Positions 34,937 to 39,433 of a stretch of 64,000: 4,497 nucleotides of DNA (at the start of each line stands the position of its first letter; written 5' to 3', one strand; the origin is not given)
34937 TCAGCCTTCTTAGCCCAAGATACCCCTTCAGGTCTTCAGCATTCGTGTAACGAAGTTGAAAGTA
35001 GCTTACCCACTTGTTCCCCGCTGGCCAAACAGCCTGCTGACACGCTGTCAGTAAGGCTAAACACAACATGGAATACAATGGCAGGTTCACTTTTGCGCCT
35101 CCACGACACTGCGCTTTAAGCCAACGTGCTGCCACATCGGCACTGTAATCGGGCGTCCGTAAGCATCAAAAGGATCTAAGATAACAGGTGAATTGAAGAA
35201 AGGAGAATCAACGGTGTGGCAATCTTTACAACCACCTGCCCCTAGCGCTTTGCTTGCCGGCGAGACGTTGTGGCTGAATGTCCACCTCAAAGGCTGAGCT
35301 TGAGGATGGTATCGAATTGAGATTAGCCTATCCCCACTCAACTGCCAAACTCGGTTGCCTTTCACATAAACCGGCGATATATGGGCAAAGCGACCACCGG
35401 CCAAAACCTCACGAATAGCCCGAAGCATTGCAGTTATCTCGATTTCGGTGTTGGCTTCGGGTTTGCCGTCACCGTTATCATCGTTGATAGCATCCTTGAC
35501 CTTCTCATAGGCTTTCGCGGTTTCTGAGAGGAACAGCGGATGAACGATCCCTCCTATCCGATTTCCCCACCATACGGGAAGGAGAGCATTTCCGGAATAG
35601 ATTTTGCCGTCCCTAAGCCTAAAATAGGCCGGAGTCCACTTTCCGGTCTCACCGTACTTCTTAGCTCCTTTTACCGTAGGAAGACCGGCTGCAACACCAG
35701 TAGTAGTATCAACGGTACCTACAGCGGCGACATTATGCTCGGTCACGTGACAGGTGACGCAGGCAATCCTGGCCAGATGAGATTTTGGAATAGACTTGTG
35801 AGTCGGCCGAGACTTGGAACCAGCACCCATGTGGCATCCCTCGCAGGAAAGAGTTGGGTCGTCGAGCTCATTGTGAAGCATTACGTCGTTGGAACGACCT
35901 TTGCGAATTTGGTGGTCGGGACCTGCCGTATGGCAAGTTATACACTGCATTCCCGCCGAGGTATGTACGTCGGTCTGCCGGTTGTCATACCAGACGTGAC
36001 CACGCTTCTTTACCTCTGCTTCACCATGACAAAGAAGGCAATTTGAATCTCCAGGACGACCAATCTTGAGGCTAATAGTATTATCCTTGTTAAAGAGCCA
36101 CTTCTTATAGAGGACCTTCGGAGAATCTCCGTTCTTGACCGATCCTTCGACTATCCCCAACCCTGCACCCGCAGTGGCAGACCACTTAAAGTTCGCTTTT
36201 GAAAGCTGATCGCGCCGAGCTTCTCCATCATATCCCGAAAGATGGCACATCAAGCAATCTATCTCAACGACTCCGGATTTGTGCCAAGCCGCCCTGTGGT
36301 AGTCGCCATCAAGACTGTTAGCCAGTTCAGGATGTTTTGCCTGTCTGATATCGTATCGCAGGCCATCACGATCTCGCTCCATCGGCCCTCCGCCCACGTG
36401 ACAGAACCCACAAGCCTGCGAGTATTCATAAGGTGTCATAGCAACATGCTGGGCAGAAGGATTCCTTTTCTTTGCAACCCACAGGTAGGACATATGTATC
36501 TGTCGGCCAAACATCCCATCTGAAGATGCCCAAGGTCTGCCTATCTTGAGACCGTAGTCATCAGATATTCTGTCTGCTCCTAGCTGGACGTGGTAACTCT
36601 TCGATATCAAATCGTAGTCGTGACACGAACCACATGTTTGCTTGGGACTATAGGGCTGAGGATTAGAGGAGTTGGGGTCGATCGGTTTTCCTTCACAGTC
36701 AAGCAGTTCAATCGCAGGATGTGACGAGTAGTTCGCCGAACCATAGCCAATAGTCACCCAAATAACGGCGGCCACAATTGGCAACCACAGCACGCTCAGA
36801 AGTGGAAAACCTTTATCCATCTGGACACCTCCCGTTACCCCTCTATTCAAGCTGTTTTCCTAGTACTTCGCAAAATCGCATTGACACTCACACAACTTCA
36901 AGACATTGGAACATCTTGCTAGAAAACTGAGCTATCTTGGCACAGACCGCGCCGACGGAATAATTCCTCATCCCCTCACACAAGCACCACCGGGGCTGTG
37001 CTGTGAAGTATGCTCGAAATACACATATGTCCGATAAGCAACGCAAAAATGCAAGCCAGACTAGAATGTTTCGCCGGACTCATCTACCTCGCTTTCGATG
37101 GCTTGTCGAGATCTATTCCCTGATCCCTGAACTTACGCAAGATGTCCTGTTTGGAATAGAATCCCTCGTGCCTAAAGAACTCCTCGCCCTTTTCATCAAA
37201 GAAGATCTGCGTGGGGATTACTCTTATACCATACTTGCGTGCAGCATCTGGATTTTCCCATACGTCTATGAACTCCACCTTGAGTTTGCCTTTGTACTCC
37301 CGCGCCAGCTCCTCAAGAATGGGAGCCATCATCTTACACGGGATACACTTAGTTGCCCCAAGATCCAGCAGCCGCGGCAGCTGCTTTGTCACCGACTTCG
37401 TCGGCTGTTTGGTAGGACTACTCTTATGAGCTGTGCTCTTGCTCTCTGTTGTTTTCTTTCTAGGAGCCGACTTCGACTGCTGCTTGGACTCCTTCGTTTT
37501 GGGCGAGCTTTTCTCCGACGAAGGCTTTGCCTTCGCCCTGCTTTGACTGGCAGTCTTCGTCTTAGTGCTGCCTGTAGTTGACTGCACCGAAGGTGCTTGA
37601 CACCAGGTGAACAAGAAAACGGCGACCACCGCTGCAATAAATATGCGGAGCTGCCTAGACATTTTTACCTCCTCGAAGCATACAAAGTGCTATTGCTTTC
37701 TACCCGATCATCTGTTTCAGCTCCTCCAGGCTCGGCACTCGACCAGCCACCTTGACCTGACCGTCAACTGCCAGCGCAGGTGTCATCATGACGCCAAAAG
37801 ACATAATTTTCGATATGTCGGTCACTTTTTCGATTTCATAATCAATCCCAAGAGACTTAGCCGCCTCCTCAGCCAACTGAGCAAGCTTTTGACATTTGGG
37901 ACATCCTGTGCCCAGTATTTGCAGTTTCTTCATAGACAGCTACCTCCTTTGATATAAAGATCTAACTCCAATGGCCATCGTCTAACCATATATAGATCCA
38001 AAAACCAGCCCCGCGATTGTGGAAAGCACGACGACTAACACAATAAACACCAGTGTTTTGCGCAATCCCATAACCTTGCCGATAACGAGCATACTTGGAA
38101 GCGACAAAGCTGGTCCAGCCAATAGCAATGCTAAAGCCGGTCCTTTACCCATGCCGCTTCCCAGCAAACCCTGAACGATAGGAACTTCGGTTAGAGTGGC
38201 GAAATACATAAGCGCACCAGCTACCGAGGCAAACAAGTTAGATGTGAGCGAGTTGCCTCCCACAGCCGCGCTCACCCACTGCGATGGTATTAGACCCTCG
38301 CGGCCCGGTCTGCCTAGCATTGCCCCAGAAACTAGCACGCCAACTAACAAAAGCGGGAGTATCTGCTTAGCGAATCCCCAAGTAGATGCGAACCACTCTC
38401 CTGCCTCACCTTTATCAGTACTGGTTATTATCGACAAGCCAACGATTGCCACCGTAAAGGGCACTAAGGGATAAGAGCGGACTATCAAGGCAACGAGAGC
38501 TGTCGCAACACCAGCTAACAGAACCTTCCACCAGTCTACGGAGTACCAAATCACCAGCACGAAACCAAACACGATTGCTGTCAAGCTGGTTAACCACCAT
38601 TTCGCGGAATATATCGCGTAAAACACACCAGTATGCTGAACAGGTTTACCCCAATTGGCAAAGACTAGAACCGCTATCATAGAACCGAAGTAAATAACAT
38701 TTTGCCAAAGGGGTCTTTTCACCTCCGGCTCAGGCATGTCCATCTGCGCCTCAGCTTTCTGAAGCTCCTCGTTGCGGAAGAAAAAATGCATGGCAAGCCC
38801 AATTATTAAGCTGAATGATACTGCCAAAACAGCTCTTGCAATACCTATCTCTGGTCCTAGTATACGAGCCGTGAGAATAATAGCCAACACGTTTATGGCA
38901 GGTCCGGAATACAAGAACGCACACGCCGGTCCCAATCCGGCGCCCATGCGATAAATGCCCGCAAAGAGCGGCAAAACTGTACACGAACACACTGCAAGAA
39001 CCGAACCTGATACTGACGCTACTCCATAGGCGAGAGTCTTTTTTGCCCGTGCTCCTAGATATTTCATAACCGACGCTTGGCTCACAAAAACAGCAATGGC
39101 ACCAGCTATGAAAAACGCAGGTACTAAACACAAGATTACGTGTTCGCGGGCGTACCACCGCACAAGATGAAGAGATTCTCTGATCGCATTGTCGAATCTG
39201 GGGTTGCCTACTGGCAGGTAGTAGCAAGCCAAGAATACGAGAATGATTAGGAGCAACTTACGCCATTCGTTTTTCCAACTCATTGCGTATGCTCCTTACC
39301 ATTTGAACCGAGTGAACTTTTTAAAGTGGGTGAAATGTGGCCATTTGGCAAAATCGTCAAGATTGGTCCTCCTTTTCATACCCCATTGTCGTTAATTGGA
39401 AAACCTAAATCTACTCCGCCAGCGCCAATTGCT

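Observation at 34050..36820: Octaheme c-type cytochrome translationally coupled to an OprO/OprP-like porin inside an arsenic-resistance gene string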

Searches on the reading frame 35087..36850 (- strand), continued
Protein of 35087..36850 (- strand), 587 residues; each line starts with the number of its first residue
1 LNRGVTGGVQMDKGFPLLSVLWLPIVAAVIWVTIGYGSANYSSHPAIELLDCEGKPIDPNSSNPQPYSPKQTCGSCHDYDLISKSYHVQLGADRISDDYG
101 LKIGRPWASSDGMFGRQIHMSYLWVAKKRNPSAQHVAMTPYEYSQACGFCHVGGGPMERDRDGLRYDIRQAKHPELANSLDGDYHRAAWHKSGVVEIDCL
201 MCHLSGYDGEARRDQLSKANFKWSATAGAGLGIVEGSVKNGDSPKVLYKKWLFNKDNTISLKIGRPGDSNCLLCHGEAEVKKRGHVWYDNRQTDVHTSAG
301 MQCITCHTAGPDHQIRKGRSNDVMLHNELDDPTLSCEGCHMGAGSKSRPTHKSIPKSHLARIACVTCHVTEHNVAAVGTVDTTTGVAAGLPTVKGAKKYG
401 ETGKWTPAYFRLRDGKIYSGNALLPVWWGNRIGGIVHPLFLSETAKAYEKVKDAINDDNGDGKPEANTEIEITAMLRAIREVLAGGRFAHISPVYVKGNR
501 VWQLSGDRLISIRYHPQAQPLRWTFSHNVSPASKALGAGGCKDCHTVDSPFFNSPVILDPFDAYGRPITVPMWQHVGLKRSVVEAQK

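Call 47: search_protein_families(library=pfam, proteins=[L071:2601-5273:+, L063:9842-12622:+, L050:9860-11842:+, P0060, P0035, L004:9090-9584:+, L083:7637-7969:+], max_evalue=0.001)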
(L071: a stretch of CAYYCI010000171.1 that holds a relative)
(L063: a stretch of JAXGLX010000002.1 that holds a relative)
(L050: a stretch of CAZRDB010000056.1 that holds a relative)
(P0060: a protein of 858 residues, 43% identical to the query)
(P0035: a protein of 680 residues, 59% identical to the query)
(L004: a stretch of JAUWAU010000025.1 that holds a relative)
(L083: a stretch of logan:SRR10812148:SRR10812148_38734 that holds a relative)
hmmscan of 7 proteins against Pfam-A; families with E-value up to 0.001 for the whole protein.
L071:2601-5273:+ (890 aa): 5 families
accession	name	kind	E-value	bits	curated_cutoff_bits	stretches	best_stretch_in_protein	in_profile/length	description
PF14522.11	Cytochrome_C7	-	2.1e-09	37.5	24.8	1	356-443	5-66/67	Cytochrome c7 and related cytochrome c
PF22113.1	Mtrc-MtrF_II-IV_dom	-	3.2e-06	27.2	30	0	256-375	77-168/176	Outer membrane cytochrome MtrC/MtrF-like, domains II/IV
PF14537.11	Cytochrom_c3_2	-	1.1e-05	26.2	25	0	358-444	1-65/79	Cytochrome c3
PF03264.19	Cytochrom_NNT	-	3e-05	24.2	24.1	0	332-376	124-170/174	NapC/NirT cytochrome c family, N-terminal region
PF22678.1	Cytochrom_c_NrfB-like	-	3.8e-05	24.5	27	0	366-443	1-65/89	Cytochrome c-type protein NrfB-like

L063:9842-12622:+ (926 aa): 6 families
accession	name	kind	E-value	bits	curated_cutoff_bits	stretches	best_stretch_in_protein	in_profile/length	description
PF01292.26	Ni_hydr_CYTB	-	2.6e-10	40.8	30.1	1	692-789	87-173/179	Prokaryotic cytochrome b561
PF14522.11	Cytochrome_C7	-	2.1e-08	34.3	24.8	1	313-400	5-66/67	Cytochrome c7 and related cytochrome c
PF13435.11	Cytochrome_C554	-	2.4e-06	28.8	20.8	0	283-327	40-83/84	Cytochrome c554 and c-prime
PF22113.1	Mtrc-MtrF_II-IV_dom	-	5.3e-06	26.5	30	0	208-333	72-169/176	Outer membrane cytochrome MtrC/MtrF-like, domains II/IV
PF14537.11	Cytochrom_c3_2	-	3.8e-05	24.5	25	0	315-400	1-64/79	Cytochrome c3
PF03264.19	Cytochrom_NNT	-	0.0008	19.6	24.1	0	213-327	62-164/174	NapC/NirT cytochrome c family, N-terminal region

L050:9860-11842:+ (660 aa): 6 families
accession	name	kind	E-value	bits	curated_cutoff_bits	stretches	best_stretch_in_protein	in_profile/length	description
PF14522.11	Cytochrome_C7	-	9.7e-13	48.2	24.8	1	312-400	4-66/67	Cytochrome c7 and related cytochrome c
PF14537.11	Cytochrom_c3_2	-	1.5e-07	32.2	25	0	315-401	1-65/79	Cytochrome c3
PF09699.15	Paired_CXXCH_1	-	8.7e-07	29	20.6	0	281-299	20-38/41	Doubled CXXCH motif (Paired_CXXCH_1)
PF22113.1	Mtrc-MtrF_II-IV_dom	-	3.1e-06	27.2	30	0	210-333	82-169/176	Outer membrane cytochrome MtrC/MtrF-like, domains II/IV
PF22678.1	Cytochrom_c_NrfB-like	-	1.6e-05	25.8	27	0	287-344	30-80/89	Cytochrome c-type protein NrfB-like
PF03264.19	Cytochrom_NNT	-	3.1e-05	24.2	24.1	0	362-409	34-81/174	NapC/NirT cytochrome c family, N-terminal region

P0060 (858 aa): 5 families
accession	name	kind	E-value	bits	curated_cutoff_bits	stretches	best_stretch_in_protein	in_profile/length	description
PF01292.26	Ni_hydr_CYTB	-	7.1e-21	75.2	30.1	1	639-804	1-168/179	Prokaryotic cytochrome b561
PF22113.1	Mtrc-MtrF_II-IV_dom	-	3.1e-07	30.5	30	1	196-343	29-166/176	Outer membrane cytochrome MtrC/MtrF-like, domains II/IV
PF14522.11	Cytochrome_C7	-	1.2e-06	28.7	24.8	0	291-369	3-66/67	Cytochrome c7 and related cytochrome c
PF14537.11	Cytochrom_c3_2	-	4.8e-05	24.2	25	0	295-369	1-64/79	Cytochrome c3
PF14358.11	DUF4405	-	0.00032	21.6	26.7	0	649-699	4-59/66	Domain of unknown function (DUF4405)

P0035 (680 aa): 5 families
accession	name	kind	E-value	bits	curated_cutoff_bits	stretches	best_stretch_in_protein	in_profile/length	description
PF14522.11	Cytochrome_C7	-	2.3e-11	43.8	24.8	0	312-357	11-55/67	Cytochrome c7 and related cytochrome c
PF22113.1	Mtrc-MtrF_II-IV_dom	-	5e-09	36.4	30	1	181-324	30-166/176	Outer membrane cytochrome MtrC/MtrF-like, domains II/IV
PF13098.12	Thioredoxin_2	-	1e-06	29.5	27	1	581-672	1-104/104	Thioredoxin-like domain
PF13899.12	Thioredoxin_7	-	2e-05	25.1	27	1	575-621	7-56/83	Thioredoxin-like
PF13435.11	Cytochrome_C554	-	3.4e-05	25.1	20.8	0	307-350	42-83/84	Cytochrome c554 and c-prime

L004:9090-9584:+ (164 aa): 0 families

L083:7637-7969:+ (110 aa): 1 family
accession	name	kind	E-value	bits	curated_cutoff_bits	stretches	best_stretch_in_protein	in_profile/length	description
PF22263.1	DUF6951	-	1.7e-26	93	27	1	5-103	2-99/101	Family of unknown function (DUF6951)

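Call 57: find_encoding_contigs(protein=P0001, flank=10000, max_places=2)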
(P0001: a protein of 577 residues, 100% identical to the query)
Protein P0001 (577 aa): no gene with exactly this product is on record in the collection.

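Call 60: search_protein_families(library=pfam, proteins=[L051:2435-3847:-, L041:4771-7956:+, L037:5359-7122:-, L063:8353-9831:+, L075:12918-15509:-, L063:5302-5976:+, L036:4996-5865:-, L057:352-951:+], max_evalue=0.001)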
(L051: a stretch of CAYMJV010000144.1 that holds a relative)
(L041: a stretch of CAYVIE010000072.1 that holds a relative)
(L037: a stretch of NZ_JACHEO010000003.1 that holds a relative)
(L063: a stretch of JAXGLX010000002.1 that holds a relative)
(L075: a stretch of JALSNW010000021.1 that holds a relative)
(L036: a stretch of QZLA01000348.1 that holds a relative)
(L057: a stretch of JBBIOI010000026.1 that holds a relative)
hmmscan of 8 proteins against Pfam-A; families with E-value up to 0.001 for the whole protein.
L051:2435-3847:- (470 aa): 1 family
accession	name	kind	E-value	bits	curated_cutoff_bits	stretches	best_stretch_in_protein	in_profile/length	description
PF00756.26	Esterase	-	1.2e-12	48.5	22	1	301-440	113-232/251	Putative esterase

L041:4771-7956:+ (1061 aa): 1 family
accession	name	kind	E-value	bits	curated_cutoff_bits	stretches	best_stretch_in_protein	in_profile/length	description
PF00873.25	ACR_tran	-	7.6e-198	660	28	1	25-1043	2-1019/1021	AcrB/AcrD/AcrF family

L037:5359-7122:- (587 aa): 11 families
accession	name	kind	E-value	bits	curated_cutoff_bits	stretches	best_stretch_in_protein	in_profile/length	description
PF00158.32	Sigma54_activat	-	2.1e-66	223.2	20.2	1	263-429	1-167/168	Sigma-54 interaction domain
PF25601.1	AAA_lid_14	-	1.3e-29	102.2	27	1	435-511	1-77/87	AAA+ ATPase lid domain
PF00072.30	Response_reg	-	3.6e-28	98.4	30.2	1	6-114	1-109/111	Response regulator receiver domain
PF14532.12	Sigma54_activ_2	-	5.1e-21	75.8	25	1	264-434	1-138/138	Sigma-54 interaction domain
PF02954.25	HTH_8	-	3.2e-14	52.8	22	1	524-562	4-42/42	Bacterial regulatory protein, Fis family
PF08448.16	PAS_4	-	4.7e-08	33.7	23.1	1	139-247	1-108/110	PAS fold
PF13426.13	PAS_9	-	1.2e-07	32.4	27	1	144-245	2-102/103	PAS domain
PF00004.35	AAA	-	6e-07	30.4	21.2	1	287-405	1-110/131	ATPase family associated with various cellular activities (AAA)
PF07728.20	AAA_5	-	6.2e-06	26.7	22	1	287-405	2-123/139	AAA domain (dynein-related subfamily)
PF00989.32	PAS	-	4e-05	24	22.6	0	135-179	3-47/113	PAS fold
PF13188.13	PAS_8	-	0.00053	20.2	21.8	0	135-173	3-43/65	PAS domain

L063:8353-9831:+ (492 aa): 1 family
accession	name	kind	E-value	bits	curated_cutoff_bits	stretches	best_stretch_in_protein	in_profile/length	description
PF13372.12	Alginate_exp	-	8.2e-47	160.3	25.2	1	87-480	2-389/395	Alginate export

L075:12918-15509:- (863 aa): 12 families
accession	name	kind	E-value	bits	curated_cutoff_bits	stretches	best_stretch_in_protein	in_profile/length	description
PF02518.31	HATPase_c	-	1.4e-27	96.8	26.4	1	601-716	2-110/111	Histidine kinase-, DNA gyrase B-, and HSP90-like ATPase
PF00989.32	PAS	-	4.2e-19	69.1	22.6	1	366-475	2-113/113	PAS fold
PF00072.30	Response_reg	-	1e-14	55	30.2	1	738-853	1-110/111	Response regulator receiver domain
PF13426.13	PAS_9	-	4e-14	53.2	27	1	376-477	2-103/103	PAS domain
PF08448.16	PAS_4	-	1.3e-13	51.6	23.1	1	372-478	2-108/110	PAS fold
PF13188.13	PAS_8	-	4.9e-11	42.5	21.8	1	365-419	1-52/65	PAS domain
PF00672.30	HAMP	-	8.3e-10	39.3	25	1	183-230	2-48/53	HAMP domain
PF24820.1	Diguanyl_cycl_sensor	-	6.9e-07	29.6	28.1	0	371-414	2-45/109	Diguanylate cyclase-like sensor domain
PF17203.10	sCache_3_2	-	9.5e-07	29.4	28.4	1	38-155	10-132/140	Single cache domain 3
PF00512.31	HisKA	-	1.3e-05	25.6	26.9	1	494-558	2-63/66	His Kinase A (phospho-acceptor) domain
PF12860.13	PAS_7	-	3.4e-05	24.4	27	0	371-482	1-114/115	PAS fold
PF13596.12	PAS_10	-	6.3e-05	24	22.1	1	367-475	1-105/106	PAS domain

L063:5302-5976:+ (224 aa): 1 family
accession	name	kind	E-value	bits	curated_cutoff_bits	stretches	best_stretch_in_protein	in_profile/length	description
PF00581.25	Rhodanese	-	1.4e-08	35.5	22.2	1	99-189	1-100/102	Rhodanese-like domain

L036:4996-5865:- (289 aa): 5 families
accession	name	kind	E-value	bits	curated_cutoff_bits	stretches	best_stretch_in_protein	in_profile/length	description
PF00005.33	ABC_tran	-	1.4e-32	113.6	25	1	36-184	2-137/137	ABC transporter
PF02463.25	SMC_N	-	2.3e-08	34.2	40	1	48-211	27-195/220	RecF/RecN/SMC N terminal domain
PF13304.12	AAA_21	-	1.1e-07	32.6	27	0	49-68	3-22/304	AAA domain, putative AbiEii toxin, Type IV TA system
PF13476.12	AAA_23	-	7.7e-05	23.8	27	1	35-65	10-39/201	AAA domain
PF13555.12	AAA_29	-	0.00057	20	27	0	35-65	12-42/61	P-loop containing region of AAA domain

L057:352-951:+ (199 aa): 1 family
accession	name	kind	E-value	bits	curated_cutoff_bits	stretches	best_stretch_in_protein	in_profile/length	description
PF02441.25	Flavoprotein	-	5.1e-47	159.9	22.7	1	2-173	1-162/162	Flavoprotein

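Call 90: search_protein_representatives(alignment_id=A1)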
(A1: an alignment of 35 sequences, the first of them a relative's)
Query: 35 sequences, 580 profile positions. Proteins with E-value up to 0.001 (for the whole library): 1468; up to 1e-10: 864; up to 1e-30: 366. The best 150 are listed.
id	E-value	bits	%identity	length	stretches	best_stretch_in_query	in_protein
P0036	0.0e+00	1010.2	-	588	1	3-577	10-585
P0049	5.6e-271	916.6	-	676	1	17-578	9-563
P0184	9.6e-188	641.7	-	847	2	10-452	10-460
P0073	1.1e-169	582.1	-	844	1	3-564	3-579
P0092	3.1e-164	564.1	-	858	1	18-573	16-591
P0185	2.8e-161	554.3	-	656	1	30-574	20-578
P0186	7.5e-156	536.4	-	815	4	47-383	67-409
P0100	5.5e-146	503.8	-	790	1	36-574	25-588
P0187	3.0e-142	491.5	-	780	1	33-576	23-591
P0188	4.2e-133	461.3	-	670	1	152-562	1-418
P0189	2.8e-132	458.6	-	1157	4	45-387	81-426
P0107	9.8e-132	456.8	-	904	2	22-312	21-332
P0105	1.5e-129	449.5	-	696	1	152-565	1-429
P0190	1.3e-128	446.4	-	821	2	23-378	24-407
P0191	4.2e-124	431.6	-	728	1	116-566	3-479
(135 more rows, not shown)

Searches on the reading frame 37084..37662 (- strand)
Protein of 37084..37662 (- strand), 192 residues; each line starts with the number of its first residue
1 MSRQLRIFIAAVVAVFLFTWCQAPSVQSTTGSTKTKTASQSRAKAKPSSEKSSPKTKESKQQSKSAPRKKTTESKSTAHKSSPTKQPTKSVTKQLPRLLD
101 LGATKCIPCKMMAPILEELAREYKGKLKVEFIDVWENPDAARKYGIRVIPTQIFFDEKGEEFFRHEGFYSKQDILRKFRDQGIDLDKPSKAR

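Call 5: search_protein_families(library=pfam, proteins=[window:37084-37662:-], max_evalue=0.01)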
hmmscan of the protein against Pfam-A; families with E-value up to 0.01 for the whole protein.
window:37084-37662:- (192 aa): 7 families
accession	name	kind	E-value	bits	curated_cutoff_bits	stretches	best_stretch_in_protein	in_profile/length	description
PF00085.26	Thioredoxin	-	3.3e-15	56.4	23.5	1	91-176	14-99/103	Thioredoxin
PF13098.12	Thioredoxin_2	-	8e-10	39.4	27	1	95-176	6-102/104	Thioredoxin-like domain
PF14595.12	Thioredoxin_9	-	7.3e-07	29.6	25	1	61-163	9-112/129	Thioredoxin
PF23357.1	DUF7088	-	0.00054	20.6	27.8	1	115-159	46-91/105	Domain of unknown function (DUF7088)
PF13905.12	Thioredoxin_8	-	0.00095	19.9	27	0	98-133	5-40/94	Thioredoxin-like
PF13192.12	Thioredoxin_3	-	0.0016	18.9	24.8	1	104-157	8-57/76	Thioredoxin domain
PF07689.18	KaiB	-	0.0024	18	27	1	116-151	18-54/82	KaiB domain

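Call 6: search_protein_families(library=ncbifam, proteins=[window:37084-37662:-], max_evalue=0.01)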
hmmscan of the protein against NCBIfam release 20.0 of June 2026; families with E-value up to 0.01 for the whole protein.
window:37084-37662:- (192 aa): 14 families
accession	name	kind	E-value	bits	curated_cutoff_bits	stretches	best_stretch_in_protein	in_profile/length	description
TIGR01068.1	thioredoxin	equivalog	4.1e-19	68.6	96.8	1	91-178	10-97/101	thioredoxin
NF006898.0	PRK09381.1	equivalog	1.5e-17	64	138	1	98-179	25-104/109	thioredoxin TrxA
NF008229.0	PRK10996.1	equivalog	2.1e-10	40.5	125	1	89-157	47-115/141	thioredoxin TrxC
TIGR01126.1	pdi_dom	equivalog_domain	3.7e-08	33.6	107.2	1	96-178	16-101/105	protein disulfide-isomerase domain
TIGR00411.1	redox_disulf_1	equivalog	5.6e-06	26.3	92.75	1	105-154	10-59/82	MJ0307 family thioredoxin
TIGR00385.1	dsbE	subfamily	6.3e-06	25.9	123.15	1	60-140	28-106/173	DsbE family thiol:disulfide interchange protein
NF047697.1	ThioredTrxAClost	equivalog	2.9e-05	24.2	140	1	96-157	19-80/105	thioredoxin TrxA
NF047660.1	HUIPC_Trx_selen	equivalog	7.5e-05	22.8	105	1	104-144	11-50/91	HUIPC motif thioredoxin-like (seleno)protein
NF002854.0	PRK03147.1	subfamily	0.00051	20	170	0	98-134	66-101/176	thiol-disulfide oxidoreductase ResA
TIGR02187.2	PDO_seleno_TRX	equivalog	0.0007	19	185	1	104-161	28-85/209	protein disulfide oxidoreductase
NF001419.0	PRK00293.1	subfamily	0.0016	17.1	330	1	8-177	393-568/574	protein-disulfide reductase DsbD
NF042930.1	EF0163_fam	equivalog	0.0042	16.6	65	1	7-75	2-66/165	EF0163 family protein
NF047696.1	ThlDiSintTplARhiz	equivalog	0.0057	16.4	230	0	4-126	11-129/219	thiol:disulfide interchange protein TlpA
NF045694.1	seleno_TsoB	exception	0.0086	14.2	805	0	90-162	470-550/572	rhodanese/DsbD fusion-like selenoprotein TsoB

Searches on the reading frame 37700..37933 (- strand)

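Call 5: search_protein_families(library=pfam, proteins=[window:37700-37933:-], max_evalue=0.01)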
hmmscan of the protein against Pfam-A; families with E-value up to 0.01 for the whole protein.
window:37700-37933:- (77 aa): 1 family
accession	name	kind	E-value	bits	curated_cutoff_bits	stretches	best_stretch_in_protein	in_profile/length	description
PF13192.12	Thioredoxin_3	-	1.3e-28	99.2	24.8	1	3-76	2-75/76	Thioredoxin domain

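Call 6: search_protein_families(library=ncbifam, proteins=[window:37700-37933:-], max_evalue=0.01)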
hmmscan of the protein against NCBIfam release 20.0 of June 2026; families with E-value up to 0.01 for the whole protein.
window:37700-37933:- (77 aa): 2 families
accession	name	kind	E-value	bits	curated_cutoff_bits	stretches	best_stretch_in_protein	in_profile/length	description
TIGR00412.2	redox_disulf_2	subfamily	8.2e-33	112.7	62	1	3-76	1-74/75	MTH895/ArsE family thioredoxin-like protein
TIGR00411.1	redox_disulf_1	equivalog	3.9e-10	39.6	92.75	1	10-76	10-78/82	MJ0307 family thioredoxin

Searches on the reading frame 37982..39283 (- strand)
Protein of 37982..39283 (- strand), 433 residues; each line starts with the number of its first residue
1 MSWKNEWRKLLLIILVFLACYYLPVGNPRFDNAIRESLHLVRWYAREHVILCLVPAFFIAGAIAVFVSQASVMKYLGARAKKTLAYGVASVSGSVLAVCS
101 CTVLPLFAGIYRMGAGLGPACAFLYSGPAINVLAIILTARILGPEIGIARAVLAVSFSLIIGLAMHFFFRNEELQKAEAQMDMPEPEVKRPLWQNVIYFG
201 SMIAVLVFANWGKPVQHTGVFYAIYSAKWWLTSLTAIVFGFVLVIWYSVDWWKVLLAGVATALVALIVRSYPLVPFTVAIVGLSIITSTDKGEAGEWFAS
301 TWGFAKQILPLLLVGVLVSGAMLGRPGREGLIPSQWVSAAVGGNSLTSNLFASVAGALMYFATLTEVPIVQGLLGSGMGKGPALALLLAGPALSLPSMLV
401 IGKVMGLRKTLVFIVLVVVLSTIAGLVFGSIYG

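Call 5: search_protein_families(library=pfam, proteins=[window:37982-39283:-], max_evalue=0.01)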
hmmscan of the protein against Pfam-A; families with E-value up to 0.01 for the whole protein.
window:37982-39283:- (433 aa): 1 family
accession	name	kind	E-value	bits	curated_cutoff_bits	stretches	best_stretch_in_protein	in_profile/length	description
PF03773.19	ArsP_1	-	6.5e-68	229.5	32.3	1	43-429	10-293/294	Predicted permease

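Call 6: search_protein_families(library=ncbifam, proteins=[window:37982-39283:-], max_evalue=0.01)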
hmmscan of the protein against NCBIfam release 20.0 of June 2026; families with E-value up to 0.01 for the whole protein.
window:37982-39283:- (433 aa): 2 families
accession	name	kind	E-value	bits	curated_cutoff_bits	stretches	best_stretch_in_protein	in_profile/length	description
NF040736.1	efflux_SaoE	equivalog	6.6e-32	111.1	325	2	53-181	22-147/352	efflux transporter SaoE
NF033936.1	CuZnOut_SO0444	equivalog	9.4e-30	103.9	300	1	56-431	15-312/351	SO_0444 family Cu/Zn efflux transporter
